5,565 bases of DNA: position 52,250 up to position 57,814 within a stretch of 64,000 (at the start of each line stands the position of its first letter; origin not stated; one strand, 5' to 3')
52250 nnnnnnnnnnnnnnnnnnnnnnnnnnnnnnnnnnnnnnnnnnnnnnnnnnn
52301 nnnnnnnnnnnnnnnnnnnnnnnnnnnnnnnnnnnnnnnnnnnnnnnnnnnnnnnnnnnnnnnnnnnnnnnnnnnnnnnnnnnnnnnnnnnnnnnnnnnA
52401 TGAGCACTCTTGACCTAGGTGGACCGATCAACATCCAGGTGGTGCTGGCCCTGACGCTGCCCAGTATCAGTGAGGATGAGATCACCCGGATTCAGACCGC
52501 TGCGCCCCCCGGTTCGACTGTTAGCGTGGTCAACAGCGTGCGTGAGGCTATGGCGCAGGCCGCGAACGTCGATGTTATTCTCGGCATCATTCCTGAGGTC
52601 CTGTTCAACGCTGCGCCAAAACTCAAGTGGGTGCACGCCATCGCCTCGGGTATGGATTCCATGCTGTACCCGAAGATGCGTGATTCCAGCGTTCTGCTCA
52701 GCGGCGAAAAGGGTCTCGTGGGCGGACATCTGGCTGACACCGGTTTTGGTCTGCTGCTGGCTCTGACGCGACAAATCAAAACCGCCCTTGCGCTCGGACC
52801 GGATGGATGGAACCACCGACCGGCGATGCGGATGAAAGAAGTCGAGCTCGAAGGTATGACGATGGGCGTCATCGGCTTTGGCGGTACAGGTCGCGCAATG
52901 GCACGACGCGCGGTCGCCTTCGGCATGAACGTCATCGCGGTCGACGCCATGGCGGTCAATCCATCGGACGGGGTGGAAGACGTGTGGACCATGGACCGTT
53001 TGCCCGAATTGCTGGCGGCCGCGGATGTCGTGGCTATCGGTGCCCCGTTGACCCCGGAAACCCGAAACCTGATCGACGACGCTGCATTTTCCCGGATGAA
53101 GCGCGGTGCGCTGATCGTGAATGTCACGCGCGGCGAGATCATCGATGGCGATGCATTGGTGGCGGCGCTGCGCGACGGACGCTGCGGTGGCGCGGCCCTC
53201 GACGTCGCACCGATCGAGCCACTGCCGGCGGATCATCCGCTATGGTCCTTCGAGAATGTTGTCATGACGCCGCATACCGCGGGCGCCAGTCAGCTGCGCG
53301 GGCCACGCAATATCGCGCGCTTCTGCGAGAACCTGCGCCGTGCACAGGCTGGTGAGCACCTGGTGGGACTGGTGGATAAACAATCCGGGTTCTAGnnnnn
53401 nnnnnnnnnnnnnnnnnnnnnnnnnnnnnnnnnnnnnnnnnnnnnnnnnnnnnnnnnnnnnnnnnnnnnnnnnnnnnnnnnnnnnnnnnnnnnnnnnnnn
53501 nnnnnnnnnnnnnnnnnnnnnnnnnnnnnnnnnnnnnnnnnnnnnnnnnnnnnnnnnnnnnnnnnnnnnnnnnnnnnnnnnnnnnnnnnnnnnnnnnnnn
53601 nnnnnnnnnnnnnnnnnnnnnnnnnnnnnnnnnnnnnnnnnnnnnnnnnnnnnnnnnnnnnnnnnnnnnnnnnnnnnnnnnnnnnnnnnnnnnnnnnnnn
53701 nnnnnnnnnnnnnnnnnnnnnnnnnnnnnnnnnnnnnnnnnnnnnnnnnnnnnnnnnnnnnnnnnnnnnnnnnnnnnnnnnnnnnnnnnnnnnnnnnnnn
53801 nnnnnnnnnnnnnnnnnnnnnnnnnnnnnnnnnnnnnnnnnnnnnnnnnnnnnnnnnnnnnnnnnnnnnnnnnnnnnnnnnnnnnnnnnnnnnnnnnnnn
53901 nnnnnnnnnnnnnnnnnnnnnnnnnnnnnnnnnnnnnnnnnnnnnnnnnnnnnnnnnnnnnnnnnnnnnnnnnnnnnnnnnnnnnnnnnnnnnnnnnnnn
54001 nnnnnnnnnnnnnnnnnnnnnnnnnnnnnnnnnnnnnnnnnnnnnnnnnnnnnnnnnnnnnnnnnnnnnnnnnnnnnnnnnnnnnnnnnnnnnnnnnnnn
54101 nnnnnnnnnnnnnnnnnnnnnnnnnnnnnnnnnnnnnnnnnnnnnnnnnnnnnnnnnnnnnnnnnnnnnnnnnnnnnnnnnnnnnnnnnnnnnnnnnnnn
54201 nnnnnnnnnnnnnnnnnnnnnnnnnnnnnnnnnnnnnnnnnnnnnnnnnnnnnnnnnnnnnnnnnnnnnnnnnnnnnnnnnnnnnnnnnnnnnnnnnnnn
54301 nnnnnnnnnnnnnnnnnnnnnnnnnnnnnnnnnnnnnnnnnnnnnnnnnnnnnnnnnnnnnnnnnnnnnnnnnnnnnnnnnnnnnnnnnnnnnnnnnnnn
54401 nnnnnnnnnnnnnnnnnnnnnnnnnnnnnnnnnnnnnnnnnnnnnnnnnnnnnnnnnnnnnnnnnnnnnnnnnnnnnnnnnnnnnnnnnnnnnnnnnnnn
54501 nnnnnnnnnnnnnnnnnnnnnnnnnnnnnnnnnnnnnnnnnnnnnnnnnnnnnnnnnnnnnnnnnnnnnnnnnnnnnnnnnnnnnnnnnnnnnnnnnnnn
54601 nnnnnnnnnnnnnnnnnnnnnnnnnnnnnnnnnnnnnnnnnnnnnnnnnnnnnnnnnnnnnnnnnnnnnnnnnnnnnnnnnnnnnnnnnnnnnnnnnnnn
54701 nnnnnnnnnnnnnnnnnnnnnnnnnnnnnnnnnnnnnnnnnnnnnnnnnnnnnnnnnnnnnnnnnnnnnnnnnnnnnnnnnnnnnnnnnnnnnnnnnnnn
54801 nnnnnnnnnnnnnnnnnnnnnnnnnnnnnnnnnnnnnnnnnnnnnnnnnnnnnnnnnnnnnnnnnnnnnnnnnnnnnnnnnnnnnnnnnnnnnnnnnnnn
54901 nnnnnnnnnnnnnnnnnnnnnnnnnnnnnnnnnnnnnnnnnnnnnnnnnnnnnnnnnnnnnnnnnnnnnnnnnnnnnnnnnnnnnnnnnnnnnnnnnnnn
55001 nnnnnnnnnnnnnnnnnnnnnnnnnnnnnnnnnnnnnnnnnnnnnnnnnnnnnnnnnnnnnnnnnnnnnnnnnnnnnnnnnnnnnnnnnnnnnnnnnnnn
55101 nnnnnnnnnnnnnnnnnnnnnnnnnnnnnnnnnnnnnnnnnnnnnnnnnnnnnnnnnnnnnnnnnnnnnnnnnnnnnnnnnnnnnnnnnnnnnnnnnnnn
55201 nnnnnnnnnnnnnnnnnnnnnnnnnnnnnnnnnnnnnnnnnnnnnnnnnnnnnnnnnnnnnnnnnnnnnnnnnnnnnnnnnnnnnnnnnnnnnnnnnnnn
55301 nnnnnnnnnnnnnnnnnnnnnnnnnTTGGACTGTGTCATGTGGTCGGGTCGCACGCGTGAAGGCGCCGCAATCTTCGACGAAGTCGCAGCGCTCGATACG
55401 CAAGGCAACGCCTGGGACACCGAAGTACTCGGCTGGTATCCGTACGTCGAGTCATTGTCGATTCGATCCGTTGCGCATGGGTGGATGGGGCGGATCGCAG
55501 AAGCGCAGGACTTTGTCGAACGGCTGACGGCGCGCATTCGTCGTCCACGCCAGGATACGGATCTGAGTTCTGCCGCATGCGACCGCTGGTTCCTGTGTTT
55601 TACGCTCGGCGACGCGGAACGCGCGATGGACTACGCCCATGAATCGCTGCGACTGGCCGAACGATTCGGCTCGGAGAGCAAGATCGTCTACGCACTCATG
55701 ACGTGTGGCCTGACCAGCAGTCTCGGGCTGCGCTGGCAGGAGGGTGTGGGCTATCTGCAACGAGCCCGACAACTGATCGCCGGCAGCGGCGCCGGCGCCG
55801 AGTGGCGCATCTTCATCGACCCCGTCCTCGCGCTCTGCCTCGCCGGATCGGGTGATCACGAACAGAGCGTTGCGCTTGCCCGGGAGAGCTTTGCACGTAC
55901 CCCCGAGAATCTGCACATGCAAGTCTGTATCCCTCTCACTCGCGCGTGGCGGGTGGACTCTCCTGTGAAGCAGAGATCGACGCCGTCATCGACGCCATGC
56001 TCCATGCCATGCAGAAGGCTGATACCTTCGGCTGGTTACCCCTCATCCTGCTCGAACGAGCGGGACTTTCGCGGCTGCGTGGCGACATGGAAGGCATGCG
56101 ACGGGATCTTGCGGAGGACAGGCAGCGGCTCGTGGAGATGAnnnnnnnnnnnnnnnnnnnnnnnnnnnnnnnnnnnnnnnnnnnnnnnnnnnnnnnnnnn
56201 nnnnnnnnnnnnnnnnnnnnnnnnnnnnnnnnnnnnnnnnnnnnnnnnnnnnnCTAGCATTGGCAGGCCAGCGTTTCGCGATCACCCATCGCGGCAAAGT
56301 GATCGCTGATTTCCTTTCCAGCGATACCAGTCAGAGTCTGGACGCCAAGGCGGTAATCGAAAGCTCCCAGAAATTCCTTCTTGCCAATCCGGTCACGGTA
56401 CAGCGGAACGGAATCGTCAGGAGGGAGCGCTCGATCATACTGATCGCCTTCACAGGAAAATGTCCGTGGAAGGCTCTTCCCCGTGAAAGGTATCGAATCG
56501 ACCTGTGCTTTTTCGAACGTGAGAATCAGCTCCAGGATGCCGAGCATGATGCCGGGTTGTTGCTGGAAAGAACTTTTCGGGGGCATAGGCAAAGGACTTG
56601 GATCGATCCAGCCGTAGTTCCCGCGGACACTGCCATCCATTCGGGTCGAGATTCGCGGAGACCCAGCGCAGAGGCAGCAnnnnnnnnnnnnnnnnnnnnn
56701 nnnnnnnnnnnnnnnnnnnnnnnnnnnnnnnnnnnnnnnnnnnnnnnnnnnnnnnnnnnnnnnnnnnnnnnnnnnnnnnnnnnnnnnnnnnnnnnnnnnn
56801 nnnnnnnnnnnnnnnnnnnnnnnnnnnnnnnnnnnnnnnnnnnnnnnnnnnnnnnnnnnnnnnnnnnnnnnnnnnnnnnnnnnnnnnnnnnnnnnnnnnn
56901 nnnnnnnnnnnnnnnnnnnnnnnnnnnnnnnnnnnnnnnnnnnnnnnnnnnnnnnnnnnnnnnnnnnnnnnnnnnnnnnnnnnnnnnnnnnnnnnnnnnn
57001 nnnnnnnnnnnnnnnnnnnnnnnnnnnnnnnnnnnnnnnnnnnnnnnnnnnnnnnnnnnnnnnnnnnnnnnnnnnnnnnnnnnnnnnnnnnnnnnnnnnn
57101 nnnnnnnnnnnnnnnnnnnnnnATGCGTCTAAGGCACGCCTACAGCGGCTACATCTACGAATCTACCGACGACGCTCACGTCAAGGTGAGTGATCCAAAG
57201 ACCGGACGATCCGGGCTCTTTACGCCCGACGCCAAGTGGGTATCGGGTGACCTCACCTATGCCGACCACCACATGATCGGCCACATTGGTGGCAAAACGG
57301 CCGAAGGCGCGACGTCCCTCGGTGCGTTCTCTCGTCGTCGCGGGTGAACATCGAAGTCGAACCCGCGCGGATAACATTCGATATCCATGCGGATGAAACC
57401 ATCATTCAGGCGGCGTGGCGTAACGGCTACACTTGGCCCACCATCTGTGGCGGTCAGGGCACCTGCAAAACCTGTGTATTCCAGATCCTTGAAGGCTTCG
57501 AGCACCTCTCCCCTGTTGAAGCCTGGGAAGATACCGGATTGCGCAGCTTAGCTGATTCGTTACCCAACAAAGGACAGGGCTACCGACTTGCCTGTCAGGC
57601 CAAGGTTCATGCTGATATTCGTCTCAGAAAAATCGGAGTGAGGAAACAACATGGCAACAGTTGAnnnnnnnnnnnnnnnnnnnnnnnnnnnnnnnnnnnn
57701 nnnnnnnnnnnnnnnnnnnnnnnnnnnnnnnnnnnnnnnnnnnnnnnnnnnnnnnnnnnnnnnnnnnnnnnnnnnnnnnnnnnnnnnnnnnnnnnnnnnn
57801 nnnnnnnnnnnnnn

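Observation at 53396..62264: A 9-kb stretch where almost every gene is dead except a Rieske/ferredoxin operon and an antitoxin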

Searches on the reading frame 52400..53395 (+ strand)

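Call 6: search_protein_families(library=pfam, proteins=[window:52400-53395:+], max_evalue=0.01)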
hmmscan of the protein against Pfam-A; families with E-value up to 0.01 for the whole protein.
window:52400-53395:+ (331 aa): 5 families
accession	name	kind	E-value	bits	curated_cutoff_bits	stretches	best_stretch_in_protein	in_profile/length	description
PF02826.25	2-Hacid_dh_C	-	5.7e-54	182.6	25.1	1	116-294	1-178/178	D-isomer specific 2-hydroxyacid dehydrogenase, NAD binding domain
PF03446.21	NAD_binding_2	-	3.7e-05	24.2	21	1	155-255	2-105/161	NAD binding domain of 6-phosphogluconate dehydrogenase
PF00670.27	AdoHcyase_NAD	-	0.00022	21.8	27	1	143-244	14-111/162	S-adenosyl-L-homocysteine hydrolase, NAD binding domain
PF07991.19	KARI_N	-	0.0019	18.3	20.6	1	150-237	2-89/165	Acetohydroxy acid isomeroreductase, NADPH-binding domain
PF22660.2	RS_preATP-grasp-like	-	0.0053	17.6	27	0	153-211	2-66/98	Ribonucleotide synthetase preATP-grasp domain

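Call 58: search_protein_families(library=ncbifam, proteins=[window:52400-53395:+], max_evalue=0.001)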
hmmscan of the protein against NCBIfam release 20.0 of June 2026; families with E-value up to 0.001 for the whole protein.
window:52400-53395:+ (331 aa): 25 families
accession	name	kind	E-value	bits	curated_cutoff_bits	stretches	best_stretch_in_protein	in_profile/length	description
NF041369.1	Dhydh_Halo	equivalog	2.9e-57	194.2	400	1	46-322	31-301/305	D-2-hydroxyacid dehydrogenase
NF009714.1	PRK13243.1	equivalog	1.4e-44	152.8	455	1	54-327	47-324/332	glyoxylate reductase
NF005069.0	PRK06487.1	equivalog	7.8e-40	136.9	448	1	45-319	44-314/320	2-hydroxyacid dehydrogenase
TIGR01327.1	PGDH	equivalog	9.1e-40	136.9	454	1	112-306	100-290/525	phosphoglycerate dehydrogenase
NF011938.0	PRK15409.1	equivalog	2.3e-34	118.9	492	1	48-312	40-305/324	glyoxylate/hydroxypyruvate reductase GhrB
NF005750.0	PRK07574.1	equivalog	2.5e-33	115.7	329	1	134-297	175-338/386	NAD-dependent formate dehydrogenase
NF008759.0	PRK11790.1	equivalog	9.2e-33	113.5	404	1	117-308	119-308/410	phosphoglycerate dehydrogenase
NF006263.0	PRK08410.1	equivalog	2.1e-32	112.8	389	1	63-316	52-307/311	D-2-hydroxyacid dehydrogenase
NF005387.0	PRK06932.1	equivalog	2e-27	96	492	1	70-298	61-292/314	2-hydroxyacid dehydrogenase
NF000492.1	vanH_gen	exception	4.9e-27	94.8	540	1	111-270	102-252/312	D-lactate dehydrogenase VanH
NF005027.0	PRK06436.1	equivalog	1.6e-25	89.8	261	1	74-298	49-262/303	2-hydroxyacid dehydrogenase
NF012013.0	PRK15469.1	equivalog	6.8e-24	84.4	403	1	55-331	37-312/312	glyoxylate/hydroxypyruvate reductase GhrA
NF000128.1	vanH-Sc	exception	2.6e-23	82.7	650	1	144-270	153-272/337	D-lactate dehydrogenase VanH-Sc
NF000112.1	vanH-Amyco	exception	4.5e-22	78.8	625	1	144-270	162-281/348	VanH-AOV family D-lactate dehydrogenase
NF000371.1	vanH_Agroup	exception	1.2e-21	77.2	700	1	149-270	143-257/322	VanH-A/VanH-Pt family D-lactate dehydrogenase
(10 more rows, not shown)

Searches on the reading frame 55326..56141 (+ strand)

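Call 5: search_protein_families(library=pfam, proteins=[window:55326-56141:+], max_evalue=0.01)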
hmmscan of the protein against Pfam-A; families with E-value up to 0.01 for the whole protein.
window:55326-56141:+ (271 aa): 2 families
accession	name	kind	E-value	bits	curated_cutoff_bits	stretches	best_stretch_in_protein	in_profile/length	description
PF13424.12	TPR_12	-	0.00033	21.2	30.1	0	136-191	18-74/77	Tetratricopeptide repeat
PF07719.23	TPR_2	-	0.00063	20.1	27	0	90-112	10-32/34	Tetratricopeptide repeat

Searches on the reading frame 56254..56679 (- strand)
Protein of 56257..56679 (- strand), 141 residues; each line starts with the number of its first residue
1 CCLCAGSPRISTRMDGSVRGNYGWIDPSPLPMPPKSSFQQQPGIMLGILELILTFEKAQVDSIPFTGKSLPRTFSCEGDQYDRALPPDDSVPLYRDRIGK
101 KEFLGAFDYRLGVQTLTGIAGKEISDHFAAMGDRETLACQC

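Call 6: search_protein_families(library=pfam, proteins=[window:56254-56640:-], max_evalue=0.01)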
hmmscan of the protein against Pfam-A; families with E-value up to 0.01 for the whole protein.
window:56254-56640:- (128 aa): 0 families

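Call 59: search_protein_representatives(protein=window:56257-56679:-)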
Query: 141 residues. Proteins with E-value up to 0.001 (for the whole library): 1; up to 1e-10: 1; up to 1e-30: 1. The best 1 are listed.
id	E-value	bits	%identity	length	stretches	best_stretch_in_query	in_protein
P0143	2.5e-82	290.5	100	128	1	14-141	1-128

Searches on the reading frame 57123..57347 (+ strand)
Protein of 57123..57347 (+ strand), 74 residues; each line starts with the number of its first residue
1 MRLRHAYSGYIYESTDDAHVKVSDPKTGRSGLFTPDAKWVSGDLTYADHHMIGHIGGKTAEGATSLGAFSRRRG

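Call 51: search_protein_families(library=pfam, proteins=[window:57123-57344:+], max_evalue=0.1)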
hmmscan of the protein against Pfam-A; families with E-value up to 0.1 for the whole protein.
seq(74 aa): 0 families

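Call 58: search_protein_families(library=ncbifam, proteins=[window:57123-57347:+], max_evalue=0.001)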
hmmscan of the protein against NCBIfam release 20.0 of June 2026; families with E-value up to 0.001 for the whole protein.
window:57123-57347:+ (74 aa): 0 families

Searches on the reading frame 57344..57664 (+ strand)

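Call 5: search_protein_families(library=pfam, proteins=[window:57344-57664:+], max_evalue=0.01)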
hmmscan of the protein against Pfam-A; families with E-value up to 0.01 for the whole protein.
window:57344-57664:+ (106 aa): 2 families
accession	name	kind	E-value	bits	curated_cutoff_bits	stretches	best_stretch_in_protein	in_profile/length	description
PF00111.32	Fer2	-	2.7e-11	43.7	21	1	4-88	2-76/77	2Fe-2S iron-sulfur cluster binding domain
PF13510.11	Fer2_4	-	0.0021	18.5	22.8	1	13-47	14-57/82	2Fe-2S iron-sulfur cluster binding domain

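Call 58: search_protein_families(library=ncbifam, proteins=[window:57344-57664:+], max_evalue=0.001)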
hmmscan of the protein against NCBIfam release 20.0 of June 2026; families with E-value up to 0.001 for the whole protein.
window:57344-57664:+ (106 aa): 7 families
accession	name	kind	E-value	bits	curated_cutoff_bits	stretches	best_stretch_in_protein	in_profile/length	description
TIGR01941.1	nqrF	equivalog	1.1e-07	31.1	295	1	9-95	41-119/405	NADH:ubiquinone reductase (Na(+)-transporting) subunit F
NF041393.1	Frdxn_Halo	equivalog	1.2e-06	28.3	150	1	11-88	39-106/128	ferredoxin Fer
TIGR02007.1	fdx_isc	equivalog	2.1e-06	27.8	132.1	1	6-90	12-92/110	ISC system 2Fe-2S type ferredoxin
NF004317.0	PRK05713.1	equivalog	2.8e-06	26.8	338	1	11-98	10-86/312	iron-sulfur-binding ferredoxin reductase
NF040756.1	corr_regen_AcsV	exception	5.3e-06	25.1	800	1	6-95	5-84/632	corrinoid activation/regeneration protein AcsV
NF045803.1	MethMoxFADbindMmoC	equivalog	0.00017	20.5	500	1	8-56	12-59/343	aromatic/alkene monooxygenase hydroxylase FAD-binding subunit MmoC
NF040810.1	BenC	equivalog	0.00044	19.5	430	1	13-94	16-89/333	benzoate 1,2-dioxygenase electron transfer component BenC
